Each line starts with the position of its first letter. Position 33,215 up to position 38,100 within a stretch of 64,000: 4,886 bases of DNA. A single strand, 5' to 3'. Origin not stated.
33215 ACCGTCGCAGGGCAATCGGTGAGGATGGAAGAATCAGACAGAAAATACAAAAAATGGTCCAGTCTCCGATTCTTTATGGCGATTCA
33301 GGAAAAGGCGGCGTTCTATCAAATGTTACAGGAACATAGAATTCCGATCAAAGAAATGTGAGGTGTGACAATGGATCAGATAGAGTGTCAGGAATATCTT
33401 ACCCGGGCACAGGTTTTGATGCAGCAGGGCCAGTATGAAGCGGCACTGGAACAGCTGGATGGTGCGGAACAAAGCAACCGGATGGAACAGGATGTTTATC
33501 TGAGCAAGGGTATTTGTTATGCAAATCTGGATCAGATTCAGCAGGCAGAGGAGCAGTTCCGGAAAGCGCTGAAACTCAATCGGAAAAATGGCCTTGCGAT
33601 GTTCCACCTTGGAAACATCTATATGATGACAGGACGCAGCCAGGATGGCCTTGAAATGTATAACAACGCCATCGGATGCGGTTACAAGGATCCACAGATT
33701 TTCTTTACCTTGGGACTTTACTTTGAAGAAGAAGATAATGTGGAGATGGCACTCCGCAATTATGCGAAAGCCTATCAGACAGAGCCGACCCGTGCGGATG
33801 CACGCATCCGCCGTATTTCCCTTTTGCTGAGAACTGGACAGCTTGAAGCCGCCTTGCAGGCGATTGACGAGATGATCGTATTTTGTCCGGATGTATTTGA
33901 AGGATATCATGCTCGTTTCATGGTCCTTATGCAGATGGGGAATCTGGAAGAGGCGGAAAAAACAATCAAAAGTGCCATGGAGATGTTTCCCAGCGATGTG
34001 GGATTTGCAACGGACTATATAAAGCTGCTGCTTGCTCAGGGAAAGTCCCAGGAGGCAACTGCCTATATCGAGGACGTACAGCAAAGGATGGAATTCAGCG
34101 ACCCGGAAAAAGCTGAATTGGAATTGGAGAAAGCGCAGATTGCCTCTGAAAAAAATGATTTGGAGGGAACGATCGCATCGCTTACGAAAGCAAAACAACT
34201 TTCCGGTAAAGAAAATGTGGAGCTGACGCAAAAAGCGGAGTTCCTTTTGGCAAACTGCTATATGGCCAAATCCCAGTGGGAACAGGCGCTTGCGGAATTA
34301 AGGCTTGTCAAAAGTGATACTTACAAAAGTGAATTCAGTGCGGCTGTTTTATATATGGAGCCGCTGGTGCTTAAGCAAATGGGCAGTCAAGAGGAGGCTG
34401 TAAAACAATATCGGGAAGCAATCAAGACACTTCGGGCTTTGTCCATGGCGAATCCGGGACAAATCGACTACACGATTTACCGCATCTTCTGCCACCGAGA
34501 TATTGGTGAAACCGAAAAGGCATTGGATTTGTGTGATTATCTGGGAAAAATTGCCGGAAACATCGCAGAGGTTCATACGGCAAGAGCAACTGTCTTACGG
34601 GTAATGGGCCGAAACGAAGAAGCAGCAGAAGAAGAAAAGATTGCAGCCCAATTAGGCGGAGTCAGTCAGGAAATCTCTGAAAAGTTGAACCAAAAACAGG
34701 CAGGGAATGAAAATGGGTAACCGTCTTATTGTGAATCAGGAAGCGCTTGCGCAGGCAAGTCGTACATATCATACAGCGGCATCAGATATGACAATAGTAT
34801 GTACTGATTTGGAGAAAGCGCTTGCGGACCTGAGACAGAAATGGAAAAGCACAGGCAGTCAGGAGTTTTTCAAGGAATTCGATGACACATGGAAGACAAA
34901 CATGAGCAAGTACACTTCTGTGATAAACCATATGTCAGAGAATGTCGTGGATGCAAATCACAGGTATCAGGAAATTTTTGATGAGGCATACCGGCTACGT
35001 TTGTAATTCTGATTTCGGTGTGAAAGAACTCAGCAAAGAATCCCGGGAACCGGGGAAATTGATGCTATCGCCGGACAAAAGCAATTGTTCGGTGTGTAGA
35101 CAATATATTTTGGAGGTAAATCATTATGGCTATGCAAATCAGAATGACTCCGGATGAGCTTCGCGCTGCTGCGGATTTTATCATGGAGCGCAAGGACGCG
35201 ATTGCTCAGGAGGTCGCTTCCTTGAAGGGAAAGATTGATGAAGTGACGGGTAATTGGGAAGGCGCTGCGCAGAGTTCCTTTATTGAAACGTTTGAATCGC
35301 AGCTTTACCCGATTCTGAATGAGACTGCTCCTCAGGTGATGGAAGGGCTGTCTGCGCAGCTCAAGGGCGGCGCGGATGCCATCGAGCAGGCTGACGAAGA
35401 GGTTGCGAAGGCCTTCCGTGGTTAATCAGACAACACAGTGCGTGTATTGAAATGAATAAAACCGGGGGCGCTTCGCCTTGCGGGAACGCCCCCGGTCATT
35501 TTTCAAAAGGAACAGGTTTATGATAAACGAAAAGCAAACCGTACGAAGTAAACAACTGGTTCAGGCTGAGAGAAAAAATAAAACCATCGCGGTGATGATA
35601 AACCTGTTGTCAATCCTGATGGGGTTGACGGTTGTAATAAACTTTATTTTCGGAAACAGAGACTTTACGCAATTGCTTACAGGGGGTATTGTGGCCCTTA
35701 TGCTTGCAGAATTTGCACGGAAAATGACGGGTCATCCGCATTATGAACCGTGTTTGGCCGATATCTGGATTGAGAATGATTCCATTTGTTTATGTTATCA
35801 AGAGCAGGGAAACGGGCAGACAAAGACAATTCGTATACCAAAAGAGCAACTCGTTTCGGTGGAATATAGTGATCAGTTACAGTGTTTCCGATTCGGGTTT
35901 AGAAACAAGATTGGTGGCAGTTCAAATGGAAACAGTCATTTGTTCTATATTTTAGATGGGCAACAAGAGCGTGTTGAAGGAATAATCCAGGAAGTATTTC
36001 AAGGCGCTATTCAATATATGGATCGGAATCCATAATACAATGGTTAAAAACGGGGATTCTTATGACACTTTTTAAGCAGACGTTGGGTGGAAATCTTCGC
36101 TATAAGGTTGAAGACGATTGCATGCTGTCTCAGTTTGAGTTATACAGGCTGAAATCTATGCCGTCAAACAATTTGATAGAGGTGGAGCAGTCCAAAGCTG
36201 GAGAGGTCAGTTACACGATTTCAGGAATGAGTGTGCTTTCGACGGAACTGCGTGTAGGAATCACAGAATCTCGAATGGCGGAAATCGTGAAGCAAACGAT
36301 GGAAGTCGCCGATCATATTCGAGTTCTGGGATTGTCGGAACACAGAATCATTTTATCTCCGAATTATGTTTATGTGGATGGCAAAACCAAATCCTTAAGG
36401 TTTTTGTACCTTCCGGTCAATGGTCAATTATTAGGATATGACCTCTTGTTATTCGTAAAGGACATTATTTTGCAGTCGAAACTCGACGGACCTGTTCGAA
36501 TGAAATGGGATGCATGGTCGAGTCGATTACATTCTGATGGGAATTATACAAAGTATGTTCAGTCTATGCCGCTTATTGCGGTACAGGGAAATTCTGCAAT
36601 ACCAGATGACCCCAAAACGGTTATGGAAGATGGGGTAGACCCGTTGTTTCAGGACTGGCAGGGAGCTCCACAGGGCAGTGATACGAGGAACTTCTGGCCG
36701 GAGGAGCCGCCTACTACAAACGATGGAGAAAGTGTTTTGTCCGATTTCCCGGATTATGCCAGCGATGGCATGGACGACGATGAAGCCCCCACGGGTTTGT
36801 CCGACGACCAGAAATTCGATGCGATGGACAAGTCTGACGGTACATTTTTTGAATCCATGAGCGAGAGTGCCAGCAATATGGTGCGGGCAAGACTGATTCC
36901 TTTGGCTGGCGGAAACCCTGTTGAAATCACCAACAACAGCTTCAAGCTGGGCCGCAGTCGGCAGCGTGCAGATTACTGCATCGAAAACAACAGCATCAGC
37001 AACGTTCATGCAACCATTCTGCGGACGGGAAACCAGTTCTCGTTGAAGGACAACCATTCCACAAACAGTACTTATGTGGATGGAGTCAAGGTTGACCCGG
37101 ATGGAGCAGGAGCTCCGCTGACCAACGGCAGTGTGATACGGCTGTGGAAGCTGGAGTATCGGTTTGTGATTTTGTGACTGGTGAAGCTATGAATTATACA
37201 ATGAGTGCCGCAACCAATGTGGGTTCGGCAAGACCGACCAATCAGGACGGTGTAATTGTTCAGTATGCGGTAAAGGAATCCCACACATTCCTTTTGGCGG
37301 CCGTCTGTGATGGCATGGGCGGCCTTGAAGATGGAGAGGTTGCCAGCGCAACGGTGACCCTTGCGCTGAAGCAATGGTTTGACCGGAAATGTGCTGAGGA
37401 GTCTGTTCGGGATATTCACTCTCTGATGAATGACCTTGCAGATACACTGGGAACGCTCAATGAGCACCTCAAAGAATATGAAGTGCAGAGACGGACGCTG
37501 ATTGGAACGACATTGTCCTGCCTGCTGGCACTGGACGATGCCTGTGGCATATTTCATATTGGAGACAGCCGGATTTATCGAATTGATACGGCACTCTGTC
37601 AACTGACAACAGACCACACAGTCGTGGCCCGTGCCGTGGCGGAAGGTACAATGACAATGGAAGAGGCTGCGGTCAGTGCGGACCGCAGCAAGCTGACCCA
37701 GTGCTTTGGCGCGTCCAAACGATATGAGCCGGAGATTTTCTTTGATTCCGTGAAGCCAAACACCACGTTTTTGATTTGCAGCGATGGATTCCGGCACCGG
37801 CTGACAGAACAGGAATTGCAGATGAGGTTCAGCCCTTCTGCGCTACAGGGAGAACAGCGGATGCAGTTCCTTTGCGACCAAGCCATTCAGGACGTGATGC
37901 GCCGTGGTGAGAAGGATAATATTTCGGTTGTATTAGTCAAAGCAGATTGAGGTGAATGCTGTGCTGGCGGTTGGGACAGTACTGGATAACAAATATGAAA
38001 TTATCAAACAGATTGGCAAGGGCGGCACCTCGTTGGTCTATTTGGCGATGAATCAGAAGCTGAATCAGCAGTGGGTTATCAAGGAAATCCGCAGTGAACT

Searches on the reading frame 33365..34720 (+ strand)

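Call 8: search_protein_families(library=pfam, proteins=[window:33365-34720:+], max_evalue=0.001)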
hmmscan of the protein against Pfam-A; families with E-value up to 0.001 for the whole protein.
window:33365-34720:+ (451 aa): 24 families
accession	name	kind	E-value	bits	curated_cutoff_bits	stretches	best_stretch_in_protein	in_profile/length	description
PF14559.12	TPR_19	-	1.3e-27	96.3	25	3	188-240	1-53/68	Tetratricopeptide repeat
PF00515.34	TPR_1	-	6.2e-25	86.4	27.8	1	43-75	2-34/34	Tetratricopeptide repeat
PF07719.23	TPR_2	-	2.9e-24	83.6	27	1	44-75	3-34/34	Tetratricopeptide repeat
PF13432.12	TPR_16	-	9.1e-24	84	32.7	1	55-104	10-59/65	Tetratricopeptide repeat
PF13428.12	TPR_14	-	3.5e-21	74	23.5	0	179-220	2-43/44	Tetratricopeptide repeat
PF13181.12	TPR_8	-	2.6e-15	55.7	25.7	1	43-75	2-34/34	Tetratricopeptide repeat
PF13431.12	TPR_17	-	2.9e-15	55.6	24.4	0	65-95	2-32/34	Tetratricopeptide repeat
PF13414.12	TPR_11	-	1.3e-13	50.8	26.8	0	57-90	9-42/42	TPR repeat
PF09976.15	TPR_21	-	1.5e-12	48.1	25.5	1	224-358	51-178/193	Tetratricopeptide repeat-like domain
PF12895.13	ANAPC3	-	8.5e-12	45.6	27.2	1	11-67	27-81/82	Anaphase-promoting complex, cyclosome, subunit 3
PF13371.12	TPR_9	-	1.7e-11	44.4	35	0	154-210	5-61/73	Tetratricopeptide repeat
PF13424.12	TPR_12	-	7.6e-10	39.3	30.1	0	13-73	8-76/77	Tetratricopeptide repeat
PF23914.1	TPR_CcmH_CycH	-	3.5e-08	33.9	42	0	187-283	59-154/158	Cytochrome c-type biogenesis protein H TPR domain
PF12569.14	NatA_aux_su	-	7.5e-08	32.2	33.3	0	152-234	12-95/515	N-terminal acetyltransferase A, auxiliary subunit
PF25064.1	ARM_TT21_5th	-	3.6e-07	30.9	27.8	0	124-169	15-60/117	TT21 fifth ARM repeats domain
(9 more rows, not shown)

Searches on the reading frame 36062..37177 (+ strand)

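Call 8: search_protein_families(library=pfam, proteins=[window:36062-37177:+], max_evalue=0.001)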
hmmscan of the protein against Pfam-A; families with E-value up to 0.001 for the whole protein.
window:36062-37177:+ (371 aa): 3 families
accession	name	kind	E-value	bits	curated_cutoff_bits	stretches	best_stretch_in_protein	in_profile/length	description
PF00498.31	FHA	-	1.8e-15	57.6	20.7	1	295-361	2-66/67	FHA domain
PF19909.4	DUF6382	-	3.3e-08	33.8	26.7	1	48-125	48-126/163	Domain of unknown function (DUF6382)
PF16697.10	Yop-YscD_cpl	-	1.4e-07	32.1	33.2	1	284-368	9-90/94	Inner membrane component of T3SS, cytoplasmic domain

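Call 65: search_protein_families(library=ncbifam, proteins=[window:36062-37177:+], max_evalue=0.001)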
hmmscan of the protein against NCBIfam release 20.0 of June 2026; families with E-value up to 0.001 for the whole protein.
window:36062-37177:+ (371 aa): 3 families
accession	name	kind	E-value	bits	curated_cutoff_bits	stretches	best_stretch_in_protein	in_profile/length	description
NF049868.1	FhaB_Rv0019c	equivalog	2.6e-07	30.8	125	1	284-346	78-139/158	FHA domain-containing protein FhaB/FipA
TIGR03354.1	VI_FHA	hypoth_equivalog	4.9e-06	26.6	120.25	1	289-365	21-98/420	type VI secretion system-associated FHA domain protein TagH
NF052573.1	HisKinEspAMyxo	equivalog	3.4e-05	22.1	1400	1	265-345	19-99/755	serine histidine kinase EspA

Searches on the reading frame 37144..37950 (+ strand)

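Call 8: search_protein_families(library=pfam, proteins=[window:37144-37950:+], max_evalue=0.001)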
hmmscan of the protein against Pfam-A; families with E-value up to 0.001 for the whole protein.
window:37144-37950:+ (268 aa): 1 family
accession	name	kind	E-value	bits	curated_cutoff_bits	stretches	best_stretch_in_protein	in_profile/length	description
PF13672.11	PP2C_2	-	1.4e-11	44.8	24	1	33-229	12-188/209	Protein phosphatase 2C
